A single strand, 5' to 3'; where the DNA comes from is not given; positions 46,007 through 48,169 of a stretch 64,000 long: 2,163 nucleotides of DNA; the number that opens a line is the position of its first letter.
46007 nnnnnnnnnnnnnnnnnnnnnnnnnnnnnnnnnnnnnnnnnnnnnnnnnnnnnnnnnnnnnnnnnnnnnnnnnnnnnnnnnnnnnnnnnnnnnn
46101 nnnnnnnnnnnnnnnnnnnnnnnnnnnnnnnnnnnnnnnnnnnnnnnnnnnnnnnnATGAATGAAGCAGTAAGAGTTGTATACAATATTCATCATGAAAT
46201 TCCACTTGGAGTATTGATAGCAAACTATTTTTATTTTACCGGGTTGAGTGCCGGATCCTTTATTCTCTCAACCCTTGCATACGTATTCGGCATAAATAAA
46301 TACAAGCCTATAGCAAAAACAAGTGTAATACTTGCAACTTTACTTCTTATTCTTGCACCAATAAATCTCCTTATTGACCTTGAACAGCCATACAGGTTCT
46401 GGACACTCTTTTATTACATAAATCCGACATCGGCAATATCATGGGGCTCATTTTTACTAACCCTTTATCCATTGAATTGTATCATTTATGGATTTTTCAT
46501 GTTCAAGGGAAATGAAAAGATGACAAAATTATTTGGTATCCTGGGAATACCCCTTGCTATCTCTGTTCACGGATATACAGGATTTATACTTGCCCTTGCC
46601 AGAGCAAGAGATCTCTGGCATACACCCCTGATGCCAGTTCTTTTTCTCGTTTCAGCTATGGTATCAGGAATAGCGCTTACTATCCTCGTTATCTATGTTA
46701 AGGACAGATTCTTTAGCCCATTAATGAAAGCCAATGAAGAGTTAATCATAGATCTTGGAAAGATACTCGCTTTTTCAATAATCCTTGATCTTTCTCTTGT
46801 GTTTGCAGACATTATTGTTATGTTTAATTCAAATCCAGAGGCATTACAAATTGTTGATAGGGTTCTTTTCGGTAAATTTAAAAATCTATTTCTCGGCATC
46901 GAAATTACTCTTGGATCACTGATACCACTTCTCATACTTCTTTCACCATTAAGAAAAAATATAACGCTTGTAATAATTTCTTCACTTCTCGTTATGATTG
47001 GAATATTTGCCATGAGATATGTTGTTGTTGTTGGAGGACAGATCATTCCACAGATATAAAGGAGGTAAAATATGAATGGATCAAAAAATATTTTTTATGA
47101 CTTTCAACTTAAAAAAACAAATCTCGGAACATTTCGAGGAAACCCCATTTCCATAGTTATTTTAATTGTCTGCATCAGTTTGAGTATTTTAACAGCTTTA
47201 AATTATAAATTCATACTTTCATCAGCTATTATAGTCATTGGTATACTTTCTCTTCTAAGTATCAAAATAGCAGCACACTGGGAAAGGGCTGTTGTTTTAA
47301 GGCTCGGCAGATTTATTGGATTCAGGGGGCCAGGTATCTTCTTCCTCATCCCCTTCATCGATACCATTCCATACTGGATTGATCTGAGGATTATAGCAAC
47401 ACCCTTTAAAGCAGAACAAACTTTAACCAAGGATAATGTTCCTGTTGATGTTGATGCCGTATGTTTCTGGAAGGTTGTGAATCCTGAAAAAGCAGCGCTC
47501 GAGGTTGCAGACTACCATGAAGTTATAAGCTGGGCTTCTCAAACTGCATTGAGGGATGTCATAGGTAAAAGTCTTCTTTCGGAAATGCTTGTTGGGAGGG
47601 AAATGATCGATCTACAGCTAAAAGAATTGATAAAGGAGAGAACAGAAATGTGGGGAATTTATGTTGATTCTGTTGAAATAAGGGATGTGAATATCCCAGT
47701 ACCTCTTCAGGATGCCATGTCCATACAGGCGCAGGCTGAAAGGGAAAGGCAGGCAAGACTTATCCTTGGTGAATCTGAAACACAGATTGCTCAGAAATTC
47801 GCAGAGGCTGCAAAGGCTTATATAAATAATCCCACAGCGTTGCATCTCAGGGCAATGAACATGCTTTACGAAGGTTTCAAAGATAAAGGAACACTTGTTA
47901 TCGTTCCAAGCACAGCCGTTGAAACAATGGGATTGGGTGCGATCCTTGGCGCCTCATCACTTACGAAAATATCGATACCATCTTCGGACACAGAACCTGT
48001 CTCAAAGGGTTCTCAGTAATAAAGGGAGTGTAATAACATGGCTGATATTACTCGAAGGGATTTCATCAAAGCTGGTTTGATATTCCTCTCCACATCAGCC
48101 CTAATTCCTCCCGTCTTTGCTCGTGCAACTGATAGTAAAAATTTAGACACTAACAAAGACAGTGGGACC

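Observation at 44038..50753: Candidate undescribed respiratory module: Psr-like molybdoenzyme with two multiheme cytochromes, an SPFH protein and a pseudo-receiver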

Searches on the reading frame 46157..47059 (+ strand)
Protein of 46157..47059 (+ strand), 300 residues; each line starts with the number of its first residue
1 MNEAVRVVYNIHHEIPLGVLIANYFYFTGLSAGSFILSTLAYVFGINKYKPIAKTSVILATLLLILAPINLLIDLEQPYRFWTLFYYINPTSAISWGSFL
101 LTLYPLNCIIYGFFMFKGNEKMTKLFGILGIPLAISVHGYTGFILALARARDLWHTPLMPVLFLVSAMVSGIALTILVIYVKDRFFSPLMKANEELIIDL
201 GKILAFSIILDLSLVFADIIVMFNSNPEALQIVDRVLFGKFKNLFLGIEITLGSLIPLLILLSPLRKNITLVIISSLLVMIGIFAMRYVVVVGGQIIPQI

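Call 4: search_protein_families(library=pfam, proteins=[window:46157-47059:+], max_evalue=0.01)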
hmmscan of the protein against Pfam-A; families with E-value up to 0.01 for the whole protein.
window:46157-47059:+ (300 aa): 2 families
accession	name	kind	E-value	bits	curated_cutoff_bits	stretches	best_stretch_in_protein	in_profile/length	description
PF03916.19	NrfD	-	2.6e-50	172.3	25.8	1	13-297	7-311/313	Polysulphide reductase, NrfD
PF14589.11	NrfD_2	-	8.4e-16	59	27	1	40-295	34-273/281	Polysulfide reductase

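Call 5: search_protein_families(library=ncbifam, proteins=[window:46157-47059:+], max_evalue=0.01)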
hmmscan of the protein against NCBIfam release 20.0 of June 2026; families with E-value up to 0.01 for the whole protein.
window:46157-47059:+ (300 aa): 6 families
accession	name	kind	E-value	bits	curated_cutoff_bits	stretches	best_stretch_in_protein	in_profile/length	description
NF045798.1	DsrP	equivalog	9.6e-23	81.2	350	1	9-241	41-259/346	sulfate reduction electron transfer complex DsrMKJOP subunit DsrP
TIGR03148.1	cyt_nit_nrfD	equivalog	4.2e-20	72.3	347.6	2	119-296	137-313/316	cytochrome c nitrite reductase subunit NrfD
NF011568.0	PRK14992.1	equivalog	7e-17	61.8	314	1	22-299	24-293/341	tetrathionate reductase subunit TtrC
NF041784.1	mnquin_red_QrcD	equivalog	1.4e-13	50.9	570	2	157-297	217-359/408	menaquinone reductase integral membrane subunit QrcD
NF008133.1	PRK10881.1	equivalog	8.7e-12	45.2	450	1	8-288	41-328/377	Ni/Fe-hydrogenase cytochrome b subunit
NF045714.1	sulf_resp_HmcC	equivalog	5.8e-11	42.3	550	1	6-290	28-322/376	sulfate respiration complex protein HmcC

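Call 37: search_solved_structures(query=window:46157-47059:+, max_evalue=1)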
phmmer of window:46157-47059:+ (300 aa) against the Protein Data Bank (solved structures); distinct sequences matched with E-value up to 1: 1.
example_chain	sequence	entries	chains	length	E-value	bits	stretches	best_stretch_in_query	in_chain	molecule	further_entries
6f0k_C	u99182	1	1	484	3.8e-07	33.6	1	117-292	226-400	Polysulphide reductase NrfD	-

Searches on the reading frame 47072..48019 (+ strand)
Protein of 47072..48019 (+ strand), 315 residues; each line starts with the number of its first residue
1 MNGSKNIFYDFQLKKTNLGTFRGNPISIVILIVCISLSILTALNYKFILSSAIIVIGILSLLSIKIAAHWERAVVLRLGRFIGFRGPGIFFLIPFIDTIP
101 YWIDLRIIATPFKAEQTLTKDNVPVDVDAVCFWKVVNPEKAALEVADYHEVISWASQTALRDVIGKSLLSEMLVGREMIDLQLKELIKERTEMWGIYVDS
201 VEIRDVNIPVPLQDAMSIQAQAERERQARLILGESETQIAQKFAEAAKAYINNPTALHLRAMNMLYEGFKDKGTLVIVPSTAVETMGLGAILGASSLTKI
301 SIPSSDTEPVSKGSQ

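Call 4: search_protein_families(library=pfam, proteins=[window:47072-48019:+], max_evalue=0.01)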
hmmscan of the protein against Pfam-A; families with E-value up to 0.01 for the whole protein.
window:47072-48019:+ (315 aa): 1 family
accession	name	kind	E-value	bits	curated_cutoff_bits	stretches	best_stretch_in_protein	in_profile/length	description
PF01145.31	Band_7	-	8.5e-33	114.3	23.6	1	69-235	5-174/176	SPFH domain / Band 7 family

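Call 5: search_protein_families(library=ncbifam, proteins=[window:47072-48019:+], max_evalue=0.01)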
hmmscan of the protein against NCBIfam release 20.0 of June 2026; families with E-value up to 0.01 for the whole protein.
window:47072-48019:+ (315 aa): 4 families
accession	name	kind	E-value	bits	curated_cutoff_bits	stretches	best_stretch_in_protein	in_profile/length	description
TIGR01933.1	hflK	equivalog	1e-19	71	159.4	1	66-240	3-177/261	FtsH protease activity modulator HflK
NF008181.0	PRK10930.1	equivalog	1.8e-09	36.9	660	1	50-213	85-248/419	FtsH protease activity modulator HflK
TIGR01932.1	hflC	equivalog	7.3e-08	31.6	134.4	1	51-178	7-145/318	protease modulator HflC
NF008259.0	PRK11029.1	equivalog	4.2e-07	29.3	427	1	52-137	8-99/334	protease modulator HflC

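Call 95: search_solved_structures(query=window:47072-48019:+, max_evalue=0.00001)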
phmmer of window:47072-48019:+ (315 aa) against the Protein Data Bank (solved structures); distinct sequences matched with E-value up to 0.00001: 19.
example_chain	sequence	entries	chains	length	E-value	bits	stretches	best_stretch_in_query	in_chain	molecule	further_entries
9oh9_A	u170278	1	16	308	6e-41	143.8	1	52-281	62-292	Stomatin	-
9wmj_A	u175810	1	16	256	6.4e-41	143.7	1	52-280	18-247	Stomatin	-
9wkz_A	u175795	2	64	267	7e-41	143.6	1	52-280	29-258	Stomatin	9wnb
9z7u_F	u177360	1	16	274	7.7e-41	143.5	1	52-280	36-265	Stomatin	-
3bk6_A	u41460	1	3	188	1.4e-40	142.6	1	103-274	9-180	PH stomatin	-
9zd2_F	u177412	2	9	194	2.3e-27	99.3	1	52-209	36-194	Stomatin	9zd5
8z5g_A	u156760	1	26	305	9.9e-27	97.1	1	52-240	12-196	Protein QmcA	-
8gn9_A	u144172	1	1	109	5.7e-24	88.1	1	103-209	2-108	Stomatin homolog PH1511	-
4fvj_A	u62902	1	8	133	3.5e-19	72.4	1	102-222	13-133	Stomatin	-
4fvf_A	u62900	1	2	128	3.7e-19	72.3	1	102-222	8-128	Stomatin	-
4fvg_A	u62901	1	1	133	4.1e-19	72.1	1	102-222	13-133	Stomatin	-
2rpb_A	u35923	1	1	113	4.3e-17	65.5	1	103-209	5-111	hypothetical membrane protein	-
7wh3_A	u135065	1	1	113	2.3e-16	63.1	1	103-210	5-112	Stomatin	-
7vhq_G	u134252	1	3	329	4.1e-10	42.6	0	50-139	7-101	Modulator of FtsH protease HflC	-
7vhp_G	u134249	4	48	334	4.4e-10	42.5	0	50-138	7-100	Modulator of FtsH protease HflC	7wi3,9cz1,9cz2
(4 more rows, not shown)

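Call 96: search_protein_families(library=padloc, proteins=[window:47072-48019:+], max_evalue=0.001)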
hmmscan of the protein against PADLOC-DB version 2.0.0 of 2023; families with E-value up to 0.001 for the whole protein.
window:47072-48019:+ (315 aa): 0 families
